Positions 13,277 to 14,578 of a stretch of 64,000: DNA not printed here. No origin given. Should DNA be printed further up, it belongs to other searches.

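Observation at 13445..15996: Sulfonate/nitrate/taurine-type ABC importer immediately upstream of, and co-directional with, mcrBGA: candidate coenzyme M or sulfonate uptake system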

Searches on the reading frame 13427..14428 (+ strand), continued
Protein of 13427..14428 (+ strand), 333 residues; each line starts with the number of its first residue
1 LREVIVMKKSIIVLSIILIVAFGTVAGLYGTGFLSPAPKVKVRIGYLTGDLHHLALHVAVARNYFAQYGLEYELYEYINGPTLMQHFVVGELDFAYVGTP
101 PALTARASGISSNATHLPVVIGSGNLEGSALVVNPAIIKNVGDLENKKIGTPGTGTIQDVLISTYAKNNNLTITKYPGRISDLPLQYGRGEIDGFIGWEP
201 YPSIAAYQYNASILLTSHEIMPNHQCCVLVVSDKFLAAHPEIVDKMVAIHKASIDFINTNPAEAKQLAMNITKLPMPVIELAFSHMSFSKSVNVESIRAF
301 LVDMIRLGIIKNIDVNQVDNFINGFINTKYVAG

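Call 42: search_protein_families(library=ncbifam, proteins=[L064:12546-14066:+, L064:14063-15121:+, L064:9168-9908:+, L064:9905-10924:+, L064:10959-11708:+, L064:11724-12500:+, L064:15458-15880:+], max_evalue=0.00001)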
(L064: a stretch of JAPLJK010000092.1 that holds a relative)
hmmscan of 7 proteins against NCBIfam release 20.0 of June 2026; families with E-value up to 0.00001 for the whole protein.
L064:12546-14066:+ (506 aa): 5 families
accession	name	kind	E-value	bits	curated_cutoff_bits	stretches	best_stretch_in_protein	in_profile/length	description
TIGR04043.1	rSAM_MSMEG_0568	hypoth_equivalog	1.8e-111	372.6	303.7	1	7-354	1-354/354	MSMEG_0568 family radical SAM protein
NF045502.1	variant_rSAM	domain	1.8e-51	175.2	125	1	52-328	71-356/357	radical SAM protein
TIGR04045.1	MSMEG_0567_GNAT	equivalog_domain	9.3e-34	116.2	68.45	1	363-504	4-148/153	MSMEG_0567/Sll0786 family nitrogen starvation N-acetyltransferase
TIGR03957.1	rSAM_HmdB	equivalog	3e-09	36.5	320.9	1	105-319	35-243/317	5,10-methenyltetrahydromethanopterin hydrogenase cofactor biosynthesis protein HmdB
NF053743.1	LipS2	equivalog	4.8e-09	36.1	270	1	183-335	94-238/292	LipS2 family lipoyl synthase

L064:14063-15121:+ (352 aa): 15 families
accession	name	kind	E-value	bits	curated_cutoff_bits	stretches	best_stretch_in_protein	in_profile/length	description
TIGR04049.1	AIR_rel_sll0787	hypoth_equivalog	2.2e-88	296.4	321.3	1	21-336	4-318/318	sll0787 family AIR synthase-like protein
TIGR03267.1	methan_mark_2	hypoth_equivalog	5.6e-88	295.1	365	1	18-336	2-323/323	methanogenesis marker 2 protein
TIGR04050.1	MSMEG_0567_Cter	hypoth_equivalog_domain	5e-42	144.3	312.2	1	34-283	9-250/296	MSMEG_0567/sll0787 family protein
TIGR00476.1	selD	equivalog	5.8e-21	75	125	1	56-263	43-255/311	selenide, water dikinase SelD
TIGR01379.1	thiL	equivalog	1e-20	73.9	184.15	1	56-316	22-301/320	thiamine-phosphate kinase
NF002290.1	PRK01213.1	equivalog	1.8e-20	72.7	648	1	58-314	423-695/723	phosphoribosylformylglycinamidine synthase subunit PurL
TIGR01736.1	FGAM_synth_II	equivalog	2.7e-19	68.9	525.75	2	59-193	419-569/718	phosphoribosylformylglycinamidine synthase subunit PurL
NF002098.0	PRK00943.1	equivalog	2.2e-15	56.4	299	1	58-263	49-259/347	selenide, water dikinase SelD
NF004353.0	PRK05731.2-2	equivalog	1.6e-13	50.5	301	1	56-317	17-286/311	thiamine-phosphate kinase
NF010705.0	PRK14105.1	equivalog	5.4e-12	45.2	291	1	38-187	27-177/345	selenide, water dikinase SelD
TIGR00878.1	purM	equivalog_domain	2.5e-11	43.4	236.35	1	67-185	50-178/332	phosphoribosylformylglycinamidine cyclo-ligase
TIGR02124.1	hypE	equivalog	4e-11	42.5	251.6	1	57-316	32-308/332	hydrogenase expression/formation protein HypE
NF004351.0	PRK05731.1-4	equivalog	1.3e-10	40.9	324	1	58-312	38-300/321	thiamine-phosphate kinase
TIGR04369.1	fusion_not_SelD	hypoth_equivalog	6.6e-07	27.8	700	0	57-258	382-607/701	oxidoreductase/SelD-related fusion protein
NF010690.0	PRK14090.1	equivalog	4.1e-06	25.4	1047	0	86-318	77-322/601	phosphoribosylformylglycinamidine synthase subunit PurL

L064:9168-9908:+ (246 aa): 0 families

L064:9905-10924:+ (339 aa): 8 families
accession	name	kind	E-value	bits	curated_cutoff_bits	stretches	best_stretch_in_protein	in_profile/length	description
TIGR01728.1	SsuA_fam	subfamily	1.8e-54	185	163.5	1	57-305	1-254/290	aliphatic sulfonate ABC transporter substrate-binding protein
NF040735.1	SBP_SaoX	equivalog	3.7e-26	92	300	1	56-291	4-237/330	ABC transporter substrate-binding subunit SaoX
TIGR01729.1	taurine_ABC_bnd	equivalog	1e-23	84.2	304.25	1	80-276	22-217/300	taurine ABC transporter substrate-binding protein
NF008588.0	PRK11553.1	subfamily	4.9e-23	81.6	299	1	93-300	63-268/319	aliphatic sulfonate ABC transporter substrate-binding protein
NF008553.0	PRK11480.1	equivalog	1e-18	67.6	490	1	76-281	42-244/320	taurine ABC transporter substrate-binding protein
TIGR02122.1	TRAP_TAXI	subfamily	4.8e-10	38.8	84.35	1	110-211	95-195/320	TAXI family TRAP transporter solute-binding subunit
TIGR03427.1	ABC_peri_uca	equivalog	8.6e-08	31.7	333.9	1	98-255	47-201/328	putative urea ABC transporter substrate-binding protein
TIGR01098.1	3A0109s03R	subfamily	1.8e-06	27.6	112.05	1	69-163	47-145/253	phosphate/phosphite/phosphonate ABC transporter substrate-binding protein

L064:10959-11708:+ (249 aa): 6 families
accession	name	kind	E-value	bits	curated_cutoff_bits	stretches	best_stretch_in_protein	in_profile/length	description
NF040733.1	ABC_perm_U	equivalog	4.7e-50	170.4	295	1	5-246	13-246/251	ABC transporter permease subunit SaoP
NF007545.0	PRK10160.1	equivalog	1.4e-48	165.7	342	1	7-248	31-270/275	taurine ABC transporter permease TauC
TIGR01183.1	ntrB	equivalog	1.1e-39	136.3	209.05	1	52-237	15-198/202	nitrate ABC transporter permease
NF008470.0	PRK11365.1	equivalog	1.4e-38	132.8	347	1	5-236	17-240/263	aliphatic sulfonate ABC transporter permease SsuC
TIGR03416.1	ABC_choXWV_perm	equivalog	1.1e-12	48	363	1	55-236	87-265/267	choline ABC transporter permease subunit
NF008196.0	PRK10952.1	equivalog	2.4e-10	39.8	439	1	71-234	161-321/356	glycine betaine/L-proline ABC transporter permease ProW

L064:11724-12500:+ (258 aa): 185 families (the best 25 are shown)
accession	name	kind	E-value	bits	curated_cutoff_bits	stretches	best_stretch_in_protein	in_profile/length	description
NF040729.1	ABC_ATP_SaoA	equivalog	4.2e-75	252.4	360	1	3-248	2-245/248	ABC transporter ATP-binding protein SaoA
TIGR01184.1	ntrCD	subfamily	4.2e-72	242.5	291.8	1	25-236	2-216/230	nitrate ABC transporter ATP-binding protein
NF008421.0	PRK11248.1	equivalog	3.2e-65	220.2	357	1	17-223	12-216/255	taurine ABC transporter ATP-binding subunit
TIGR03265.1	PhnT2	equivalog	7.9e-65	219.4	457.7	1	16-211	12-210/353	putative 2-aminoethylphosphonate ABC transporter ATP-binding protein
TIGR01186.1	proV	subfamily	3.3e-63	214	326.6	1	20-210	5-204/363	betaine/proline/choline family ABC transporter ATP-binding protein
NF006987.0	PRK09452.1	equivalog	9.7e-62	208.8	482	1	4-211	19-223/378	spermidine/putrescine ABC transporter ATP-binding protein PotA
TIGR00968.1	3a0106s01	subfamily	4e-61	206.6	342.75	1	16-211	8-206/237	sulfate ABC transporter ATP-binding protein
NF043075.1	MMSYN1_0197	equivalog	2.1e-58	197.9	550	1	17-211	11-208/341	spermidine/putrescine ABC transporter ATP-binding protein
NF008513.0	PRK11432.1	equivalog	7.3e-57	192.9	496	1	18-211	17-212/351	ferric ABC transporter ATP-binding protein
NF008420.0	PRK11247.1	equivalog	2.4e-56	190.8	395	1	16-243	20-239/257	aliphatic sulfonates ABC transporter ATP-binding protein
NF008653.0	PRK11650.1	subfamily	3.6e-56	190.7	432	1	4-211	5-210/357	sn-glycerol-3-phosphate ABC transporter ATP-binding protein UgpC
TIGR01187.1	potA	subfamily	7.6e-56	189.5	355.6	1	39-211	1-176/325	polyamine ABC transporter ATP-binding protein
TIGR03415.1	ABC_choXWV_ATP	equivalog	9.7e-53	179.5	483.75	1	20-210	36-239/382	choline ABC transporter ATP-binding protein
NF040840.2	tungstate_WtpC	equivalog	1.3e-52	179.3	440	1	23-211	15-206/347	tungstate ABC transporter ATP-binding protein WtpC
NF008105.0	PRK10851.1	equivalog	1.6e-52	178.5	502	1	17-211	11-212/362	sulfate/thiosulfate ABC transporter ATP-binding protein CysA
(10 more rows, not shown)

L064:15458-15880:+ (140 aa): 0 families

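Call 57: search_protein_families(library=pfam, proteins=[L072:2896-5052:+, L044:438-1451:+, L047:5-1264:+, L045:647-1762:-, L072:14480-15157:+, L044:8747-9499:+, L055:2571-3587:-, L055:7959-9299:-, L033:12472-13815:+, L043:9314-9859:-], max_evalue=0.0001)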
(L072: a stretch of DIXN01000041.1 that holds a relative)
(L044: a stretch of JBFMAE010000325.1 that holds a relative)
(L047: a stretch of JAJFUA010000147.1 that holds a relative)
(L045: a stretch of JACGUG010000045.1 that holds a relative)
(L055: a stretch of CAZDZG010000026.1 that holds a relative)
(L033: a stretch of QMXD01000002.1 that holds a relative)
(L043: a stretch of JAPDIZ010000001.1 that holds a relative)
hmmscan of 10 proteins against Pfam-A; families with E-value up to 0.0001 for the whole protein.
L072:2896-5052:+ (718 aa): 3 families
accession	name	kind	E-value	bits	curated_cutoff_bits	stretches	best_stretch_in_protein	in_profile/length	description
PF04879.21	Molybdop_Fe4S4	-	9e-16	58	22.7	1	17-66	3-52/55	Molybdopterin oxidoreductase Fe4S4 domain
PF00384.28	Molybdopterin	-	2.8e-12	46.8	24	1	72-467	1-352/353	Molybdopterin oxidoreductase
PF01568.27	Molydop_binding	-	1.1e-10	42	26.8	1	603-658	23-77/110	Molydopterin dinucleotide binding domain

L044:438-1451:+ (337 aa): 1 family
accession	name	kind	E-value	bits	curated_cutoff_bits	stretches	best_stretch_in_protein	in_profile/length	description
PF01208.23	URO-D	-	8.5e-71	239.2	23.9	1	27-330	32-346/346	Uroporphyrinogen decarboxylase (URO-D)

L047:5-1264:+ (419 aa): 1 family
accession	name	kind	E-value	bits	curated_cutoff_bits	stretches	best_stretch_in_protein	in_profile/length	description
PF01837.22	HcyBio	-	2.7e-84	283.5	26.2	1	1-407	4-349/349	Homocysteine biosynthesis enzyme, sulfur-incorporation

L045:647-1762:- (371 aa): 1 family
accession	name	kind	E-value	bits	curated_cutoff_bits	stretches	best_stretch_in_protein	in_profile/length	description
PF09890.14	DUF2117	-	2.3e-82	277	25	1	14-343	1-324/325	Uncharacterized protein conserved in archaea (DUF2117)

L072:14480-15157:+ (225 aa): 2 families
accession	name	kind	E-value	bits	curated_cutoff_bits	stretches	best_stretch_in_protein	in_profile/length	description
PF02310.24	B12-binding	-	6.6e-27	94.2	32.1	1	94-198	2-103/121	B12 binding domain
PF02607.22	B12-binding_2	-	4.3e-19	68.9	23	1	8-81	2-74/74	B12 binding domain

L044:8747-9499:+ (250 aa): 0 families

L055:2571-3587:- (338 aa): 1 family
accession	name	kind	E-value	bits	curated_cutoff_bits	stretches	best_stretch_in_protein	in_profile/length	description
PF02361.21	CbiQ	-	7.6e-35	120.9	25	1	100-306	2-210/216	Cobalt transport protein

L055:7959-9299:- (446 aa): 0 families

L033:12472-13815:+ (447 aa): 3 families
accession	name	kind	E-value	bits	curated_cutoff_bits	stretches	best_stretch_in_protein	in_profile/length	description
PF13458.12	Peripla_BP_6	-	7.5e-59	200.6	31.7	1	93-426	1-333/343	Periplasmic binding protein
PF01094.35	ANF_receptor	-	1.9e-38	132.8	25.4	1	115-431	4-350/353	Receptor family ligand binding region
PF13433.12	Peripla_BP_5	-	2.6e-15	56.8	27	1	94-171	1-78/363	Periplasmic binding protein domain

L043:9314-9859:- (181 aa): 1 family
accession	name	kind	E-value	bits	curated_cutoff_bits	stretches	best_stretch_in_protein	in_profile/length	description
PF01381.28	HTH_3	-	1.3e-07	31.9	23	1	28-74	3-49/55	Helix-turn-helix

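Call 58: search_protein_families(library=ncbifam, proteins=[L047:5-1264:+, L044:8747-9499:+, L044:438-1451:+, L072:14480-15157:+, L072:2896-5052:+, L045:647-1762:-], max_evalue=0.000001)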
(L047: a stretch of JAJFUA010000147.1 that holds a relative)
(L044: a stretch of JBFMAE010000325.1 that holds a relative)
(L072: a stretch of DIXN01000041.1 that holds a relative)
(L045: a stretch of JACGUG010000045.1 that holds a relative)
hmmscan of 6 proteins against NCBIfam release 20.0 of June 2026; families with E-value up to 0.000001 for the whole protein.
L047:5-1264:+ (419 aa): 1 family
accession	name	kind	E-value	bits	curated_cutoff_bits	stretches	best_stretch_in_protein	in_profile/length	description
TIGR03287.1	methan_mark_16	hypoth_equivalog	1.6e-112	375.8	363.95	1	1-405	2-389/391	methanogenesis marker 16 metalloprotein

L044:8747-9499:+ (250 aa): 4 families
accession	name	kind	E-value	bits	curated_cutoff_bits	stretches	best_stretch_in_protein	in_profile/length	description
NF003323.0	PRK04334.1-3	equivalog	5.4e-85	284.8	271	1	11-247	7-247/250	hypothetical protein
NF003324.0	PRK04334.1-4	equivalog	8.1e-57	192.8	275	1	29-244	5-222/238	hypothetical protein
NF003321.0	PRK04334.1-1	equivalog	7.8e-51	173.1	262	1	27-244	5-229/248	hypothetical protein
NF003322.0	PRK04334.1-2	equivalog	7.8e-22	77.7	290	1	80-209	72-204/295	hypothetical protein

L044:438-1451:+ (337 aa): 5 families
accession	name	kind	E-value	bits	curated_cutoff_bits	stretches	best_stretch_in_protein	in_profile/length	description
NF004889.0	PRK06252.1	subfamily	3.5e-101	338.6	244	1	16-333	22-339/340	methylcobalamin:coenzyme M methyltransferase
NF040654.1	MtaA_Meth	equivalog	1.4e-96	323.4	400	1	17-330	21-335/337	methylcobamide:CoM methyltransferase MtaA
TIGR01463.1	mtaA_cmuA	subfamily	2.5e-92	309.7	235.4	1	14-331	19-339/340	MtaA/CmuA family methyltransferase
NF041608.1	methylcob_mtaseMtbA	equivalog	7.7e-80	268.5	600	1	20-331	26-338/339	methylcobamide:CoM methyltransferase MtbA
TIGR01464.1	hemE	equivalog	8.4e-19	67.8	302.95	1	32-328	31-337/338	uroporphyrinogen decarboxylase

L072:14480-15157:+ (225 aa): 10 families
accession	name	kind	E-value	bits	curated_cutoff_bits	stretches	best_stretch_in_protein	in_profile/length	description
TIGR02370.1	pyl_corrinoid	subfamily_domain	3.4e-52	176.7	215.3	1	12-202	3-196/197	methyltransferase cognate corrinoid protein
NF041607.1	dimeth_corrin_MtbC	equivalog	1.4e-50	171.7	350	1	11-210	1-202/203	dimethylamine corrinoid protein MtbC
NF047996.1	corrin_MtgC_2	exception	7.6e-44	149.7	370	1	9-211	6-210/212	glycine betaine-specific corrinoid protein MtgC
NF047995.1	corrinoid_MtgC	exception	2e-40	138.6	310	1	5-212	2-214/215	glycine betaine-specific corrinoid protein MtgC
TIGR02082.1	metH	equivalog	4.7e-38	130.5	1010.85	1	11-213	650-860/1182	methionine synthase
NF040655.1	MtaC_Meth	equivalog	1.6e-34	119.1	420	1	5-212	33-239/253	methanol--corrinoid protein MtaC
NF040669.1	MtaC2_Meth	equivalog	2e-32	112.6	450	1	5-204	40-239/267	methanol--corrinoid protein MtaC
NF007024.0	PRK09490.1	equivalog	5.9e-32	110.5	1497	1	9-211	667-869/1234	methionine synthase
NF002612.0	PRK02261.1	equivalog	3.1e-12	46.2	110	1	92-183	3-95/148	methylaspartate mutase subunit S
TIGR01501.1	MthylAspMutase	equivalog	6.3e-11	42.2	135.8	1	93-183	2-93/134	methylaspartate mutase subunit S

L072:2896-5052:+ (718 aa): 22 families
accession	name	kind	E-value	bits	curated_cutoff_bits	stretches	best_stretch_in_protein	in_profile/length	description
TIGR01591.1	Fdh-alpha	equivalog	1.1e-57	195.5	666.25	2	20-343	1-320/672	formate dehydrogenase subunit alpha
NF012032.0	PRK15488.1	equivalog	2.4e-33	115.1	694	1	16-307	42-327/759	thiosulfate reductase PhsA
NF047855.1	AssmNtatRedNasC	equivalog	5.2e-31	107.7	1100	1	4-340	8-342/708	assimilatory nitrate reductase catalytic subunit NasC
NF041323.1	Nitr_red_NasA_Halo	equivalog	5.6e-30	104.5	1000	2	25-299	3-272/673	assimilatory nitrate reductase NasA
NF041513.1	formate_DH_Act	exception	1.2e-28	99.5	1400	2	15-104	40-129/1067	formate dehydrogenase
NF041783.2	mnquin_red_QrcB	equivalog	1.6e-28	99.3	440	2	19-139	54-169/695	menaquinone reductase molybdopterin-binding-like subunit QrcB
TIGR01553.1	formate-DH-alph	equivalog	1.5e-27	95.8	814.2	2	174-263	217-306/1009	formate dehydrogenase-N subunit alpha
TIGR02166.1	dmsA_ynfE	subfamily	2.5e-20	72.2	777.7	1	18-266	45-304/794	DMSO/selenate family reductase complex A subunit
NF005895.0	PRK07860.1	equivalog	1.7e-17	62.7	802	1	11-119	229-334/811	NADH-quinone oxidoreductase subunit G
TIGR03479.1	DMSO_red_II_alp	subfamily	3.7e-15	55.1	984.75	1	19-262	60-308/913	molybdopterin-dependent oxidoreductase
TIGR01706.1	NAPA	equivalog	1.8e-14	53.1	930.55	1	19-119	44-149/830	periplasmic nitrate reductase subunit alpha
NF010055.0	PRK13532.1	equivalog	4.2e-14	51.7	904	1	19-119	44-149/830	nitrate reductase catalytic subunit NapA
TIGR01973.1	NuoG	equivalog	2.4e-13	49.8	470.05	1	18-457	215-598/606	NADH-quinone oxidoreductase subunit NuoG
NF041885.1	selenate_YnfE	exception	8.4e-13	47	1675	0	20-339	52-403/805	selenate/tellurate reductase subunit YnfE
NF041714.1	arsenate_red_ArrA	equivalog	2.2e-12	45.9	1600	0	18-102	51-141/848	arsenate respiratory reductase molybdopterin-containing subunit ArrA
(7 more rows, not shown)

L045:647-1762:- (371 aa): 0 families

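Call 64: find_homologous_proteins(query=A2, max_evalue=1e-20)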
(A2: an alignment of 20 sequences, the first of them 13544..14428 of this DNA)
Query A2 (20 sequences) (294 aa, profile of the alignment): 418 proteins with E <= 1e-20 among 7392 candidates; the best 120 are listed.
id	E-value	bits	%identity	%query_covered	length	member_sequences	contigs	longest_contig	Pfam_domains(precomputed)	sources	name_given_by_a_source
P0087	2.0e-126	439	40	98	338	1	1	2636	PF13379.12,PF09084.17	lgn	-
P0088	1.6e-125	436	34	99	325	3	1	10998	PF13379.12,PF09084.17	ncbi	ncbi:MAG: ABC transporter substrate-binding protein [Thermodesulfobacteriota bacterium]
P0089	3.1e-125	435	36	96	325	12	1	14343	PF13379.12,PF04069.18,PF09084.17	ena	-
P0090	5.8e-125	434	34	99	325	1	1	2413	PF13379.12,PF09084.17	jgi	-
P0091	4.4e-124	431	33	96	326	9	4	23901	PF13379.12,PF09084.17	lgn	-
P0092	1.4e-123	430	40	96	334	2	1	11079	PF13379.12,PF09084.17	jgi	jgi:NitT/TauT family transport system substrate-binding protein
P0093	2.4e-123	429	42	96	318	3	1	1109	PF13379.12,PF09084.17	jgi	jgi:NitT/TauT family transport system substrate-binding protein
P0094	7.2e-123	427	34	96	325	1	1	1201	PF13379.12,PF09084.17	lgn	-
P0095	1.4e-122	426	36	96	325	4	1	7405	PF13379.12,PF04069.18,PF09084.17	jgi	jgi:NitT/TauT family transport system substrate-binding protein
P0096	2.1e-122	426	35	96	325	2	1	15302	PF13379.12,PF09084.17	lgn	-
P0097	2.2e-122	426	33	98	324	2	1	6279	PF13379.12,PF09084.17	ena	-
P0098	7.5e-122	424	35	96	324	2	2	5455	PF13379.12,PF09084.17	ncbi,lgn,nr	ncbi:MAG: ABC transporter substrate-binding protein [Syntrophobacteraceae bacterium]|nr:ABC transpor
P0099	9.2e-122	424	36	93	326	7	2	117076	PF13379.12,PF04069.18,PF09084.17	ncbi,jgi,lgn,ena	-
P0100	9.3e-122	424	33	99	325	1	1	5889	PF13379.12,PF04069.18,PF09084.17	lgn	-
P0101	2.8e-121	422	35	96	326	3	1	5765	PF13379.12,PF09084.17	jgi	-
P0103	3.1e-121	422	33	99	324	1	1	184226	PF13379.12,PF09084.17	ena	-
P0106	2.1e-120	419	37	99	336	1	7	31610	PF13379.12,PF09084.17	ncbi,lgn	ncbi:MAG: ABC transporter substrate-binding protein [Candidatus Bathyarchaeia archaeon]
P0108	2.6e-120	419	32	99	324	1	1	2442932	PF13379.12,PF04069.18,PF09084.17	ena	-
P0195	2.0e-112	393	37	96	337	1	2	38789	PF13379.12,PF09084.17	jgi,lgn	jgi:NitT/TauT family transport system substrate-binding protein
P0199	9.7e-112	391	36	99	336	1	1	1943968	PF13379.12,PF09084.17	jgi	-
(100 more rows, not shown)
